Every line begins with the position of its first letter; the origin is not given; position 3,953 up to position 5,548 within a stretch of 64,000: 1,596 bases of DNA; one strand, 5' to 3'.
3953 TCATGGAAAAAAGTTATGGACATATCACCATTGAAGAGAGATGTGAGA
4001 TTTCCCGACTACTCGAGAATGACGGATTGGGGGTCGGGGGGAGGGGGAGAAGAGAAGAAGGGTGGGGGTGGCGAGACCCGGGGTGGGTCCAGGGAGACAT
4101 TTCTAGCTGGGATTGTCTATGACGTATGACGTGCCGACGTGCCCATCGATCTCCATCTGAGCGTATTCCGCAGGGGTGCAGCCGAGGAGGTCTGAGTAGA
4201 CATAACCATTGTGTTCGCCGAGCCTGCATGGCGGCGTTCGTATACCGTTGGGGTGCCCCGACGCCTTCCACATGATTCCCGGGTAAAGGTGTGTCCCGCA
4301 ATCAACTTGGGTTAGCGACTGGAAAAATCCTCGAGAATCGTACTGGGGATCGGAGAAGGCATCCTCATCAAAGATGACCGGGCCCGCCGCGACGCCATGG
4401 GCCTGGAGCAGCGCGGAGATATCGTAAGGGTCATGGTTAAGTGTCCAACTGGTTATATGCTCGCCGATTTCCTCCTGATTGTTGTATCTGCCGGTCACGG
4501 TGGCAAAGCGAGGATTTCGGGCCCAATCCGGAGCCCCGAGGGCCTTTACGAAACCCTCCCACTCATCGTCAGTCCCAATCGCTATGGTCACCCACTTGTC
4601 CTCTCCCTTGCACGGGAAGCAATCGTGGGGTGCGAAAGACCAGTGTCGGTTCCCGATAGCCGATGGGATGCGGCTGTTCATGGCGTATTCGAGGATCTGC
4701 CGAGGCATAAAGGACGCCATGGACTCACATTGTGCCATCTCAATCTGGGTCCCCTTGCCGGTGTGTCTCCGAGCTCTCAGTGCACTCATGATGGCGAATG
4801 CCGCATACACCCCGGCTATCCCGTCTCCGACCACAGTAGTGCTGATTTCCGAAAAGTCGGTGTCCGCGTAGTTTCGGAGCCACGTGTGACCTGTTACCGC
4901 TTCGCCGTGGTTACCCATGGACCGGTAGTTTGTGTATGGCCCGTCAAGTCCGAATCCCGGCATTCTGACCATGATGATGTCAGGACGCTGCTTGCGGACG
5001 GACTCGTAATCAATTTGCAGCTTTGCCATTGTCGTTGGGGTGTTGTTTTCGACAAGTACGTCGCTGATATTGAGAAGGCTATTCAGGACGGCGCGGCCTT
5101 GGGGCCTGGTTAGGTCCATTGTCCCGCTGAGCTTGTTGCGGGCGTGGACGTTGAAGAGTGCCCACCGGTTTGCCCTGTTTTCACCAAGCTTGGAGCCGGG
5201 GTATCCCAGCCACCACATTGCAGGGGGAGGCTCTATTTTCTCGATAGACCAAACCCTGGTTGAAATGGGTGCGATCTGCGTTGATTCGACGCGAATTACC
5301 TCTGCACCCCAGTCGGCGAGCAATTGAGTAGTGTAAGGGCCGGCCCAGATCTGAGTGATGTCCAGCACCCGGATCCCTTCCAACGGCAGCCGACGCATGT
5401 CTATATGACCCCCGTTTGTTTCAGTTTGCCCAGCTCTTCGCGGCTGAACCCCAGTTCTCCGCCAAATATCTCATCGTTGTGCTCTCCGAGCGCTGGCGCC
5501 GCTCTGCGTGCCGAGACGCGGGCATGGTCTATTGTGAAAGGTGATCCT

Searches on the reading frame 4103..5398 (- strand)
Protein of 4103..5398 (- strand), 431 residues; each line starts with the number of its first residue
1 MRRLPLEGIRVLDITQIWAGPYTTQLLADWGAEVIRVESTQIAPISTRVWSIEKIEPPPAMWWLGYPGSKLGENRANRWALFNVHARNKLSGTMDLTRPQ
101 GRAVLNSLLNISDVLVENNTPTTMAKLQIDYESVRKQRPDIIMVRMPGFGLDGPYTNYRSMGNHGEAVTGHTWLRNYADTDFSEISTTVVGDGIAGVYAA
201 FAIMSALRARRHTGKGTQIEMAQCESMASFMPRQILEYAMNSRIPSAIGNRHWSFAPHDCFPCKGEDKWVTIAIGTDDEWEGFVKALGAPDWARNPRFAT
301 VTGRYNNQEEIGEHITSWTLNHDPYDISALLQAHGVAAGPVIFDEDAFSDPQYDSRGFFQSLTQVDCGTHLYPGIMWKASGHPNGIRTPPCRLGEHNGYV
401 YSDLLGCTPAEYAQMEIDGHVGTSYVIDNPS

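Call 39: search_protein_families(library=pfam, proteins=[window:4103-5398:-])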
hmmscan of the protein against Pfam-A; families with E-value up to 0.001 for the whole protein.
window:4103-5398:- (431 aa): 1 family
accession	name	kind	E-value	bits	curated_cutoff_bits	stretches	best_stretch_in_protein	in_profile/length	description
PF02515.22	CoA_transf_3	-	9.9e-96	321.5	23.3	1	6-397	1-366/366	CoA-transferase family III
